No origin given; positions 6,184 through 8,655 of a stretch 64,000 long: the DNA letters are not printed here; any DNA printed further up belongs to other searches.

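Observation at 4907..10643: Tandem array of three paralogous surface lipoproteins; two carry C-terminal DUF285-type 'TDMSxMF' repeat domains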

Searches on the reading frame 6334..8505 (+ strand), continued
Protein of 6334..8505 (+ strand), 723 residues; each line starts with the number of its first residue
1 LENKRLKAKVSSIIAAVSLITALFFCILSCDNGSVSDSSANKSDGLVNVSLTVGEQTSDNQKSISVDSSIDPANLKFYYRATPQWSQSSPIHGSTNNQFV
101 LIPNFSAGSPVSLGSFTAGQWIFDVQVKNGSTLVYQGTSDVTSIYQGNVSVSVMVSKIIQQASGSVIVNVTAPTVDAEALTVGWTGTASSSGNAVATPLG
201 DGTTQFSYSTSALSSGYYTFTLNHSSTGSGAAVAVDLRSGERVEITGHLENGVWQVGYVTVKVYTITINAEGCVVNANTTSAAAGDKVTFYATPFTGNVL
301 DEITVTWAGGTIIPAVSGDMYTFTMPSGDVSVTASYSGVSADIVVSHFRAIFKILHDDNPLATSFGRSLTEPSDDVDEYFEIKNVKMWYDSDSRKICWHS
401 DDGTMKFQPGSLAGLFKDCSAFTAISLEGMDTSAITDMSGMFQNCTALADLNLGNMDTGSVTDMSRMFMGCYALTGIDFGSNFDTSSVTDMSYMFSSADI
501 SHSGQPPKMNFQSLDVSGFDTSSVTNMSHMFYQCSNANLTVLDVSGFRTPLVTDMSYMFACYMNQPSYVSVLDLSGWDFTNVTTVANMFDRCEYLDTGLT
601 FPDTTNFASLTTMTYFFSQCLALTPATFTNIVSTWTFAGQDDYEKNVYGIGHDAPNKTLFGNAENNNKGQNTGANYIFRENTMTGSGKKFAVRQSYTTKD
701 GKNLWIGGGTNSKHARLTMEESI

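Call 24: find_encoding_contigs(protein=P0010, flank=9000, max_places=2)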
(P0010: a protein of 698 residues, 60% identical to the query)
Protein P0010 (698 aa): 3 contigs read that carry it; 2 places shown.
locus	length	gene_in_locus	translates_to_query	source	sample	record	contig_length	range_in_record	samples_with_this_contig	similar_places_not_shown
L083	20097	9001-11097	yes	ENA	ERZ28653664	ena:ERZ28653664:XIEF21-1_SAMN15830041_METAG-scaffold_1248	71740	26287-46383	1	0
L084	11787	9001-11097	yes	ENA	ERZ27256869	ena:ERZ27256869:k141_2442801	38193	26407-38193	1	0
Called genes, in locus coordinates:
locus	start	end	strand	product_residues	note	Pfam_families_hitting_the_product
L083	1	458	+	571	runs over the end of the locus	PF00501:AMP-binding, PF13193:AMP-binding_C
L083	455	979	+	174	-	PF05593:RHS_repeat (weak)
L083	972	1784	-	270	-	PF01790:LGT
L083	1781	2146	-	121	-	-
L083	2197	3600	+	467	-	PF22694:CtpB_N-like, PF00595:PDZ (weak), PF13180:PDZ_2, PF17820:PDZ_6, PF03572:Peptidase_S41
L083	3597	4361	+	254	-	PF20260:PUA_4, PF04452:Methyltrans_RNA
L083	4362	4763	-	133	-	PF04246:RseC_MucC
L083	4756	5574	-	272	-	PF13277:YmdB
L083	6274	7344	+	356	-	-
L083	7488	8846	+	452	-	-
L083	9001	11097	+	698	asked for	PF03382:DUF285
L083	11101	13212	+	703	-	PF03382:DUF285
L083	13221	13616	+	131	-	PF18676:MBG_2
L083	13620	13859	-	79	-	-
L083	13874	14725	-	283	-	PF10543:ORF6N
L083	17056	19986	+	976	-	PF18676:MBG_2, PF03382:DUF285 (weak)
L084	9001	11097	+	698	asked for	PF03382:DUF285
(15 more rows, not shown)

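Call 25: find_encoding_contigs(protein=P0018, flank=9000, max_places=2)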
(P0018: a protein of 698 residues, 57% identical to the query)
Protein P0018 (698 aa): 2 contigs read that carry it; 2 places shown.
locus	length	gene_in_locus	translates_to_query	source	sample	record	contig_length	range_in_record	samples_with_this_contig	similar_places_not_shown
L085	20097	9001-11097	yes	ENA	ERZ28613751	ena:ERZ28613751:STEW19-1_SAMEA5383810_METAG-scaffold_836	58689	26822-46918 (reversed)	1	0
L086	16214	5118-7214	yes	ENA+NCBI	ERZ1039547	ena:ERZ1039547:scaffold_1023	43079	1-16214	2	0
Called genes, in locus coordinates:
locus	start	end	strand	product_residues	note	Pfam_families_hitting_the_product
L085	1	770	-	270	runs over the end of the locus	PF01790:LGT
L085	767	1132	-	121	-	-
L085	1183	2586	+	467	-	PF22694:CtpB_N-like, PF00595:PDZ (weak), PF13180:PDZ_2, PF17820:PDZ_6, PF03572:Peptidase_S41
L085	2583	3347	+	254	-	PF20260:PUA_4, PF04452:Methyltrans_RNA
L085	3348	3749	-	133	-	PF04246:RseC_MucC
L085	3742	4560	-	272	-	PF13277:YmdB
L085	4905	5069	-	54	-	-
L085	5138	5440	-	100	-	PF15731:MqsA_antitoxin (weak), PF12844:HTH_19 (weak), PF13560:HTH_31, PF01381:HTH_3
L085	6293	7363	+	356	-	-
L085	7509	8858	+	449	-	PF18998:Flg_new_2 (weak)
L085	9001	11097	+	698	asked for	PF03382:DUF285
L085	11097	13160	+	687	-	PF03382:DUF285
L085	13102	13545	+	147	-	PF18676:MBG_2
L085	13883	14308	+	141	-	-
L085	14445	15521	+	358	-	-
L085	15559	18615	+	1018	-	PF18676:MBG_2, PF03382:DUF285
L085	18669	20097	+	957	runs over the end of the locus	PF18676:MBG_2, PF03382:DUF285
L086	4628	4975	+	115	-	PF18998:Flg_new_2 (weak)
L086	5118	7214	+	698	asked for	PF03382:DUF285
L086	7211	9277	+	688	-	PF03382:DUF285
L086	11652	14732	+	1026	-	PF18676:MBG_2, PF03382:DUF285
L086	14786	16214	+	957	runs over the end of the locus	PF18676:MBG_2, PF03382:DUF285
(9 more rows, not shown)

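Call 47: predict_structure(alignment_id=A1)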
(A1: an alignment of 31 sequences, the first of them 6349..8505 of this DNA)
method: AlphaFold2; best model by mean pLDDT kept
length: 718 residues; sequences in the alignment: 31
mean_pLDDT: 79.6   pTM: 0.58
mean pLDDT of the five models: 79.6, 79.0, 77.5, 77.6, 75.7
residues with pLDDT >= 90: 262; 70-90: 285; 50-70: 107; < 50: 64
segments of 3 or more residues with pLDDT < 50: 1-39, 50-66, 153-155, 663-666
pLDDT, mean of each block of 10 residues (from residue 1): 35 44 30 35 67 33 49 78 73 73 68 74 64 65 64 56 78 81 86 74 79 83 72 71 73 71 81 69 71 73 85 72 85 71 89 94 89 81 94 90 93 97 94 97 93 96 95 92 98 75 88 96 92 88 97 89 92 97 92 96 93 92 97 94 87 82 59 81 91 97 88 89
secondary structure, 60 per line:
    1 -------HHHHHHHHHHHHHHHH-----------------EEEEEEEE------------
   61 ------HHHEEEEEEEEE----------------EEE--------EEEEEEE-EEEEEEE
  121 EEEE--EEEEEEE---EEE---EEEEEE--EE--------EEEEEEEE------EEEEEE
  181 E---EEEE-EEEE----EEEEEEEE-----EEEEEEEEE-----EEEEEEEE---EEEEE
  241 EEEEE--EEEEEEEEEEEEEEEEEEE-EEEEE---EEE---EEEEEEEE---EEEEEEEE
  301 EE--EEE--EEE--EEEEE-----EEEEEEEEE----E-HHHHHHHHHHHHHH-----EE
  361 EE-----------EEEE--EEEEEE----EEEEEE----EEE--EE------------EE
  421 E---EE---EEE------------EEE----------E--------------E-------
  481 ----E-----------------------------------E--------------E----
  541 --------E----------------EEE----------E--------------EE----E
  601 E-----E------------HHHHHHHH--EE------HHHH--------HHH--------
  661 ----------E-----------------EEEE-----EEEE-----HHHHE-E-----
elements in order (helices of 4 or more, strands of 3 or more residues): H8-23 E41-48 E70-78 E95-97 E106-112 E114-124 E127-133 E137-139 E143-148 E161-168 E175-181 E185-188 E190-193 E198-205 E211-219 E225-232 E236-245 E248-266 E268-272 E276-278 E282-289 E293-302 E305-307 E310-312 E315-319 E325-333 H340-353 E359-362 E374-377 E380-385 E390-395 E400-402 E419-421 E430-432 E445-447 E566-568 H620-627 H638-641 E689-692 E698-701 H707-710
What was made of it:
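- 6349..8505 (+): g2: 718-aa lipoprotein with a TTG start. N-terminal module, InlB B-repeat-like domain, helix, then a DUF285/PARCEL repeat domain of about 7-8 repeats of 26-36 aa plus a C-terminal cap. In the AF2 model the C-terminal half has pLDDT above 90 (call 47).
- On DUF285 / PARCEL repeat proteins (PF03382, TIGR02167): The AF2 model shows a regular ladder of short strands with pLDDT above 90 (call 47).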

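Call 51: fold_search(model_id=the predicted structure, library=pdb)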
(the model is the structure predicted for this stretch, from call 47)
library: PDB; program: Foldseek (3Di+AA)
matches with E <= 10: 1391; with E <= 0.001: 12
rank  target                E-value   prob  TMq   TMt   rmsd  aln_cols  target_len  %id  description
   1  3up6_B                4.1e-06  1.00  0.13  0.26  14.1       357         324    9  Crystal structure of a putative cell adhesion protein (BACOVA_04078) from Bacteroides ovatus ATCC 8483 at 2.80 A resol (released 2011-12-21)
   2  3up6_A                1.7e-05  1.00  0.13  0.24  14.7       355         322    9  Crystal structure of a putative cell adhesion protein (BACOVA_04078) from Bacteroides ovatus ATCC 8483 at 2.80 A resol (released 2011-12-21)
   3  4k4k_B                2.8e-05  1.00  0.14  0.29  10.4       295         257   11  Crystal structure of a putative cell adhesion protein (BACUNI_00621) from Bacteroides uniformis ATCC 8492 at 1.67 A re (released 2013-05-01)
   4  3ufi                  7.4e-05  1.00  0.12  0.24  14.2       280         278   10  Crystal structure of a putative cell adhesion protein (BACOVA_04980) from Bacteroides ovatus ATCC 8483 at 2.18 A resolut (released 2011-12-14)
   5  7w7i_C                1.0e-04  0.72  0.08  0.13  22.6       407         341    9  Crystal Structure of shaft pilin PitB from pilus islet-2 of Streptococcus oralis (released 2022-06-01)
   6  4k4k_A                1.4e-04  1.00  0.14  0.28  11.3       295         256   11  Crystal structure of a putative cell adhesion protein (BACUNI_00621) from Bacteroides uniformis ATCC 8492 at 1.67 A re (released 2013-05-01)
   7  4s3l_A                1.8e-04  0.85  0.09  0.16  21.4       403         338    9  Crystal Structure of major pilin protein PitB from type II pilus of Streptococcus pneumoniae (released 2015-07-29)
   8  8yot_B                3.2e-04  0.69  0.08  0.13  23.0       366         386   10  Nanobody in complex with LILRB3 (released 2025-06-18)
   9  7w7i_G                3.3e-04  0.54  0.08  0.14  23.0       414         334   10  Crystal Structure of shaft pilin PitB from pilus islet-2 of Streptococcus oralis (released 2022-06-01)
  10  7w7i_A                4.6e-04  0.54  0.08  0.13  22.4       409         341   10  Crystal Structure of shaft pilin PitB from pilus islet-2 of Streptococcus oralis (released 2022-06-01)
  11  6zdx_B                5.0e-04  0.75  0.07  0.13  22.7       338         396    9  RIFIN variable region bound to LILRB1 ectodomain (released 2020-07-22)
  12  8grx_B                5.3e-04  0.84  0.08  0.13  21.9       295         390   10  APOE4 receptor in complex with APOE4 NTD (released 2023-07-05)
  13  7w7i_E                1.3e-03  0.38  0.08  0.13  22.5       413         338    9  Crystal Structure of shaft pilin PitB from pilus islet-2 of Streptococcus oralis (released 2022-06-01)
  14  6e57_B                1.4e-03  0.82  0.09  0.14  21.8       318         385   10  Bacteroides ovatus mixed-linkage glucan utilization locus (MLGUL) SGBP-B in complex with mixed-linkage heptasaccharide (released 2019-05-29)
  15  6e57_C                1.7e-03  0.80  0.09  0.14  22.1       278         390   10  Bacteroides ovatus mixed-linkage glucan utilization locus (MLGUL) SGBP-B in complex with mixed-linkage heptasaccharide (released 2019-05-29)
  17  5nf4_A                2.3e-03  0.99  0.13  0.24  11.7       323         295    7  The tip fimbrial protein Mfa3 from Porphyromonas gingivalis with C-terminal truncation. (released 2018-02-07)
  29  3sy6_B                8.7e-03  0.96  0.13  0.27  11.9       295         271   10  Crystal structure of a fimbrial protein BF1861 [Bacteroides fragilis NCTC 9343] (BF1861) from Bacteroides fragilis NCT (released 2011-08-24)
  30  3sy6_A                1.1e-02  0.95  0.14  0.27  10.7       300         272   11  Crystal structure of a fimbrial protein BF1861 [Bacteroides fragilis NCTC 9343] (BF1861) from Bacteroides fragilis NCT (released 2011-08-24)
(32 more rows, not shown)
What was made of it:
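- On Type V pilins (FimA/Mfa superfamily): For the g2 model, pilin-like PDB entries rank first, but with TM of at most 0.29 (call 51).
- The best Foldseek PDB hits of the g2 model are Bacteroides type-V-pilin-like 'putative cell adhesion proteins' (3up6, 4k4k, 3ufi), Mfa3 (5nf4) and BF1861 (3sy6), with E from 4e-6 to 1e-2 and probability about 1 (call 51). TM-scores are low (0.13 and 0.26) and rmsd exceeds 10 A (call 51).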

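Call 98: search_solved_structures(query=A1, max_evalue=10, show_alignments=1)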
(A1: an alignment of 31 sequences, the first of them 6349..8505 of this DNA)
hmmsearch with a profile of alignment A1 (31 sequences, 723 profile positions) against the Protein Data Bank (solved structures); distinct sequences matched with E-value up to 10: 17.
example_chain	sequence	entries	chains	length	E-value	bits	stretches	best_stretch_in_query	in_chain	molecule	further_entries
4fs7_A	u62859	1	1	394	0.014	16.7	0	408-473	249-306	Uncharacterized protein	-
9k2l_A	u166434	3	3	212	0.44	11.7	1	528-621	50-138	Plasmoredoxin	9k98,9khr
6mlx_A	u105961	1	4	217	0.69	11.1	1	408-469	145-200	Leucine-rich repeat protein TpLRR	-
2ck2_A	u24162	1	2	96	1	10.5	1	151-224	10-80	HUMAN FIBRONECTIN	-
6o60_C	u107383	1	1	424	1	10.5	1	405-471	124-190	F-box/LRR-repeat protein 2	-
4j0m_A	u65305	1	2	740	1.2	10.3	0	437-519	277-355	Serine/threonine-protein kinase BRI1-like 1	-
1fs2_A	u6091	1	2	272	1.2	10.2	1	402-491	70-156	SKP2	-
3iip_A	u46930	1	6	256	1.7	9.7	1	122-183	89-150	KE7 R6 3/7F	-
5d32_A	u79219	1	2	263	1.8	9.7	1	122-183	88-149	De novo kemp eliminase KE07 round 6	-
6c8b_A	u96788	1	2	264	1.8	9.7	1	122-183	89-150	Kemp eliminase KE07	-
4ewn_D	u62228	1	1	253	1.9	9.6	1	122-183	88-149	Imidazole glycerol phosphate synthase subunit HisF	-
4r6f_A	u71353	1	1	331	1.9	9.6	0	406-447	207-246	Leucine rich repeat DLRR_I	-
4j9j_A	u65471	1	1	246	2.1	9.5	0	134-183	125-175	Imidazole glycerol phosphate synthase subunit HisF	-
5d33_A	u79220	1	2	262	2.1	9.5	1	122-183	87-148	de novo kemp eliminase KE07 round 7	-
5d37_A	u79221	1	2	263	2.1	9.5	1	122-183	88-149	De novo kemp eliminase KE07 round 7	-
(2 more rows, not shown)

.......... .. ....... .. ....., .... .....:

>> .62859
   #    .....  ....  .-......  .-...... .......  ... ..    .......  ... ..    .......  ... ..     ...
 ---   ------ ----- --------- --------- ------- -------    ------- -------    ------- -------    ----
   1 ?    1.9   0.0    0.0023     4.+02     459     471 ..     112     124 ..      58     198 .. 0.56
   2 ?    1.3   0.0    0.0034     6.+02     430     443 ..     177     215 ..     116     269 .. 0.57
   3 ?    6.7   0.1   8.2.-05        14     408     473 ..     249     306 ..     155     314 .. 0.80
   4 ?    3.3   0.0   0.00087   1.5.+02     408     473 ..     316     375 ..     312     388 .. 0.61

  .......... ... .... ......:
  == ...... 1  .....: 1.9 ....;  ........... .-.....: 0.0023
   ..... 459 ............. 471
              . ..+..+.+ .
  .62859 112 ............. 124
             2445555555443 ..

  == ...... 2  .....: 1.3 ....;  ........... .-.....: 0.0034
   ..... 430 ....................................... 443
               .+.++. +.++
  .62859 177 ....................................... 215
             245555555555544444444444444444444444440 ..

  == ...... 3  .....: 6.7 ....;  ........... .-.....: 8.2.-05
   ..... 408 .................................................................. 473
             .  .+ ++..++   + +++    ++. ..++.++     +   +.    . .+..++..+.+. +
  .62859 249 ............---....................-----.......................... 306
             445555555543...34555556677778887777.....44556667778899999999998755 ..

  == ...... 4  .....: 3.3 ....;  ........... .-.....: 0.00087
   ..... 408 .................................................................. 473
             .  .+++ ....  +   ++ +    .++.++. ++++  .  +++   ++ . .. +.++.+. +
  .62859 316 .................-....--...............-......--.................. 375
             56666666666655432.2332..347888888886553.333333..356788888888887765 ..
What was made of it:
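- Closest known: BspA / LrrA / TpLRR-type leucine-rich-repeat surface proteins. Same: The cassette profile gives marginal hits to 4fs7 (E=0.014) and to T. pallidum TpLRR 6mlx (E=0.69) (call 98).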
